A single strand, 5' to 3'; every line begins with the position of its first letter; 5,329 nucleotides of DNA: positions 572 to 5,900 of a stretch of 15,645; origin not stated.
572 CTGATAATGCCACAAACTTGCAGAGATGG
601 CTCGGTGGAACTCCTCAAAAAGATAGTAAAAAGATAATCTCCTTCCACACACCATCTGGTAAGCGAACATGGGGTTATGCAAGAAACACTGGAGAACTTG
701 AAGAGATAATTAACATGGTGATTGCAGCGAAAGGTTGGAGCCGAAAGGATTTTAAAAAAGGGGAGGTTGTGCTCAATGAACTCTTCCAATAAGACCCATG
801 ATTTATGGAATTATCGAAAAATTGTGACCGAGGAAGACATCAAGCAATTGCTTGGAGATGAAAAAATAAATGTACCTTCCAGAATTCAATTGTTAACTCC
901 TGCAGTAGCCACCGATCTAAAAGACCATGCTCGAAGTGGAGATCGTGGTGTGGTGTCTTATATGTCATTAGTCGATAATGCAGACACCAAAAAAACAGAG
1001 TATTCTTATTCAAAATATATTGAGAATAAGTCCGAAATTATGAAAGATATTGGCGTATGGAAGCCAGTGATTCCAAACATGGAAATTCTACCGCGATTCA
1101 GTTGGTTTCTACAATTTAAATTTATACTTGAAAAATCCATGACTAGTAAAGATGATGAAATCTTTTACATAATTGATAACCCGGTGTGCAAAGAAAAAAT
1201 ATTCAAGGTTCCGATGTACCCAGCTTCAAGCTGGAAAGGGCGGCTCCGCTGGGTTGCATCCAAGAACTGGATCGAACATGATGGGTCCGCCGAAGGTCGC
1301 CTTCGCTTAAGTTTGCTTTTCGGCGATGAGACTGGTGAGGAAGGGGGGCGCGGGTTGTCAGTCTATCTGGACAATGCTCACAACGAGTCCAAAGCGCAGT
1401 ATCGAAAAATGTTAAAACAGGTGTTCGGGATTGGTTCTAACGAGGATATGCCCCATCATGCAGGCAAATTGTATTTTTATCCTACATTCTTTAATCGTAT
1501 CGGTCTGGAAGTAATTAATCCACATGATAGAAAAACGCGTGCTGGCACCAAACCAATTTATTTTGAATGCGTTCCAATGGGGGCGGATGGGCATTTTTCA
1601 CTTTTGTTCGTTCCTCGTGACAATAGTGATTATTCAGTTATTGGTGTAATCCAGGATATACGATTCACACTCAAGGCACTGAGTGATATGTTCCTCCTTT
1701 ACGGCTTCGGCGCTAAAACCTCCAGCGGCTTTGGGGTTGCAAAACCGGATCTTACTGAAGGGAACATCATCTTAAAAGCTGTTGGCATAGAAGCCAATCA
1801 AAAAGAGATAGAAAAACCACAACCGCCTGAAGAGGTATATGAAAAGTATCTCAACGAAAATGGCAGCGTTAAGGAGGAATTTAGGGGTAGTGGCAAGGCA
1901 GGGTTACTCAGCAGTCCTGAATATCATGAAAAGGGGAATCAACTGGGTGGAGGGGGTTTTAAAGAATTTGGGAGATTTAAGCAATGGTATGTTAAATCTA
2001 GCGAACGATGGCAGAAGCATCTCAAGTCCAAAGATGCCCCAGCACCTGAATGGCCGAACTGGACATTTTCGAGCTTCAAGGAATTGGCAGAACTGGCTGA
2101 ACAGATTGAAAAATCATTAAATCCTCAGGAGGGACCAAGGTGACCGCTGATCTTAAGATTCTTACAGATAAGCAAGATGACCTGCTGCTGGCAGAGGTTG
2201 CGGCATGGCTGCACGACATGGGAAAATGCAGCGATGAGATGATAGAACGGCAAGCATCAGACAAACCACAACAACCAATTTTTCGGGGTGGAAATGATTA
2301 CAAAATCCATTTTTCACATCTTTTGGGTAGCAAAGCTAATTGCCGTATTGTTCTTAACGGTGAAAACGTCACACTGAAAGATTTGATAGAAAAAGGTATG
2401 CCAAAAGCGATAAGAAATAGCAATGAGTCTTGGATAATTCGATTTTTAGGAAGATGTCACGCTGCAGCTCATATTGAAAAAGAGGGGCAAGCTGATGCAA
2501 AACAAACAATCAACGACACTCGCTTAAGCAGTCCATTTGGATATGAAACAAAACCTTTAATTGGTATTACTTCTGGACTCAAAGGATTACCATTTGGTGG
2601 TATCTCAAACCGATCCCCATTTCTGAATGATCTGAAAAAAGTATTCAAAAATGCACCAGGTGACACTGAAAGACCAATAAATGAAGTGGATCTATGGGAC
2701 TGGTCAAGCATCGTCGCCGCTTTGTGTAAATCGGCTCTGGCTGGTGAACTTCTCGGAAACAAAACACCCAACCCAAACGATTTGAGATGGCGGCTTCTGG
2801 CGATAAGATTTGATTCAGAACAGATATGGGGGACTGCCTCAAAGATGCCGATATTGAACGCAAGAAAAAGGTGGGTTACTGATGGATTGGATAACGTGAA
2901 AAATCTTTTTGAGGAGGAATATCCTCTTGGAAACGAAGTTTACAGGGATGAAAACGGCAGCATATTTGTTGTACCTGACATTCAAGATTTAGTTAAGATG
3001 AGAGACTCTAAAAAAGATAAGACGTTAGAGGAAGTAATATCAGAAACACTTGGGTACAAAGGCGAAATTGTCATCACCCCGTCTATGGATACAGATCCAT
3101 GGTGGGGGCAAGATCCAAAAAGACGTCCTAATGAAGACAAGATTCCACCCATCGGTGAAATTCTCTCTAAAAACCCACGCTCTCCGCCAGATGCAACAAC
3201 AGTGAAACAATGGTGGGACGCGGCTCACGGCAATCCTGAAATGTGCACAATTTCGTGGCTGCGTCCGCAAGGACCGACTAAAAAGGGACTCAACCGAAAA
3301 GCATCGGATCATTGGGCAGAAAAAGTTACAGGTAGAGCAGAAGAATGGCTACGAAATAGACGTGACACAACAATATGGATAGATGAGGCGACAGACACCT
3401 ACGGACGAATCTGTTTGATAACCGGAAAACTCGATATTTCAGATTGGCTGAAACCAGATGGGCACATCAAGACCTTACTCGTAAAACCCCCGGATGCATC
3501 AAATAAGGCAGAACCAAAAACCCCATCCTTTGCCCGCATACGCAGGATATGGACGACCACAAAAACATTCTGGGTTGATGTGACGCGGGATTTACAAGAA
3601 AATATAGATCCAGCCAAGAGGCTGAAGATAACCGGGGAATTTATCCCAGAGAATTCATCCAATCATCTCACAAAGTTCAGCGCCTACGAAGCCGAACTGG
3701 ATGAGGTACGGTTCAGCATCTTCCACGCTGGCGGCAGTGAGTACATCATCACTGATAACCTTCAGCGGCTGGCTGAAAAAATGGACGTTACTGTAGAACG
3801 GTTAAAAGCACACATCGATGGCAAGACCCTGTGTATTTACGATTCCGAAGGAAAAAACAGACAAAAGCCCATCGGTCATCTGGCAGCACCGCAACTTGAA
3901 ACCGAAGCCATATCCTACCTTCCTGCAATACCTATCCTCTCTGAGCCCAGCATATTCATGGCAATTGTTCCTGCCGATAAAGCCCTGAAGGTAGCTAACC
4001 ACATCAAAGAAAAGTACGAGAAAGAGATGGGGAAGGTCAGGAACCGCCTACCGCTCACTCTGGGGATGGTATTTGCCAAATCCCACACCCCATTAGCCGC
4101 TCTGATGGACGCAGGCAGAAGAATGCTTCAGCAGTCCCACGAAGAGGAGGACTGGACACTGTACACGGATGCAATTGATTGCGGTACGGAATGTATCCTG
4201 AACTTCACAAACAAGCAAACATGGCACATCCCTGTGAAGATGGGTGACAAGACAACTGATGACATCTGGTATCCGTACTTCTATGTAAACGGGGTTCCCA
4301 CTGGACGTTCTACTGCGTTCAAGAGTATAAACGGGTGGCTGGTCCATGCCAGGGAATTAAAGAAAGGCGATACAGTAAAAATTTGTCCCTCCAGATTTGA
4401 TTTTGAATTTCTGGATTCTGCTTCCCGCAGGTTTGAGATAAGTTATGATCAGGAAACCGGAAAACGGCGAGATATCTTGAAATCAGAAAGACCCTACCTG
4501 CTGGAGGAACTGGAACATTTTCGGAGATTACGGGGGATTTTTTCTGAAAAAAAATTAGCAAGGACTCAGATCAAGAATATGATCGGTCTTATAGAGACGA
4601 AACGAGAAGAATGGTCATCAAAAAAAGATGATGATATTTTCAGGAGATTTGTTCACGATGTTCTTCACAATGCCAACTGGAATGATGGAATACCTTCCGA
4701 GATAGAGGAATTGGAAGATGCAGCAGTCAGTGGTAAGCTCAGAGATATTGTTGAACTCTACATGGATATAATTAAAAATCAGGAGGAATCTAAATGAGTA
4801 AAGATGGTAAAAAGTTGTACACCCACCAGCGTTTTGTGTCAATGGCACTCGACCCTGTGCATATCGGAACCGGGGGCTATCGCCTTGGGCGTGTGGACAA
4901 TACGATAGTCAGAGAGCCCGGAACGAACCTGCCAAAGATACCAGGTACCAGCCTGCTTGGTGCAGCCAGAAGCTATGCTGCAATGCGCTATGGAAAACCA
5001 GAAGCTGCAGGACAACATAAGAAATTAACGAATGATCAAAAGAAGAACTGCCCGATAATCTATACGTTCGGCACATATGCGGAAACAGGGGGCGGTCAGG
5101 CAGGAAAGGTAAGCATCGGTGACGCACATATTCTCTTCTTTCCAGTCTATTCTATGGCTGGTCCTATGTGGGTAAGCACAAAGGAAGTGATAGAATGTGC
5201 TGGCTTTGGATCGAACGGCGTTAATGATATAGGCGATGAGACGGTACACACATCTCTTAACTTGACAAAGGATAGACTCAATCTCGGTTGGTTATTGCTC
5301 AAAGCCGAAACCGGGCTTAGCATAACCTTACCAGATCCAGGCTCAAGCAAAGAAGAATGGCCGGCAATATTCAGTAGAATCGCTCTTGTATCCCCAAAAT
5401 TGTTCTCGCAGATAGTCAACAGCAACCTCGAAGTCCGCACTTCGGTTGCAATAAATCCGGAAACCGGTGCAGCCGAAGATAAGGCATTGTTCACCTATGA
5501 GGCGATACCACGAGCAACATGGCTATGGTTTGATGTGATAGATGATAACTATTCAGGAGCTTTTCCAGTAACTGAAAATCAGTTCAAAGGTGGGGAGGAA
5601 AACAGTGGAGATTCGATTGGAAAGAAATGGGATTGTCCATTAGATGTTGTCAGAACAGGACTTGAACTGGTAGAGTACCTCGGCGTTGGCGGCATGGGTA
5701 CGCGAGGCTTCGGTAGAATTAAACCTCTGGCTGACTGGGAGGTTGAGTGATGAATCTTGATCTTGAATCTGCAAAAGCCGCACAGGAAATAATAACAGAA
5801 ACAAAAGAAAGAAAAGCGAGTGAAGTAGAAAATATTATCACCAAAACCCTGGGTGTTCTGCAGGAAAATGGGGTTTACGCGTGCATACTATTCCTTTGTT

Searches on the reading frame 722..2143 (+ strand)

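Call 7: search_protein_families(library=pfam, proteins=[window:722-2143:+], max_evalue=0.001)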
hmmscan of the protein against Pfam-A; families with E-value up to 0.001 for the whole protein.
window:722-2143:+ (473 aa): 1 family
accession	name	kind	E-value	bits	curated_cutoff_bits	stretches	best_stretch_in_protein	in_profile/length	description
PF03787.20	RAMPs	-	2.2e-09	38.5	22.1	1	150-339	17-187/189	RAMP superfamily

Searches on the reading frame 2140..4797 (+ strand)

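Call 7: search_protein_families(library=pfam, proteins=[window:2140-4797:+], max_evalue=0.001)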
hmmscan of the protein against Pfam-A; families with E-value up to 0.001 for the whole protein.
window:2140-4797:+ (885 aa): 1 family
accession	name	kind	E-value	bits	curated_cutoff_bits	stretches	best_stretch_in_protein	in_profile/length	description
PF22335.1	Cas10-Cmr2_palm2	-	7.2e-06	26.6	27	1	607-668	63-125/133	Cas10/Cmr2, second palm domain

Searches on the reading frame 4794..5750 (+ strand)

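Call 7: search_protein_families(library=pfam, proteins=[window:4794-5750:+], max_evalue=0.001)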
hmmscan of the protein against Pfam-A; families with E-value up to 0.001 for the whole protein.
window:4794-5750:+ (318 aa): 1 family
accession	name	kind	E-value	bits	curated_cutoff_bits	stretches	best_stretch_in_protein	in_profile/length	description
PF03787.20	RAMPs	-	2e-26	94.1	22.1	1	18-310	4-189/189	RAMP superfamily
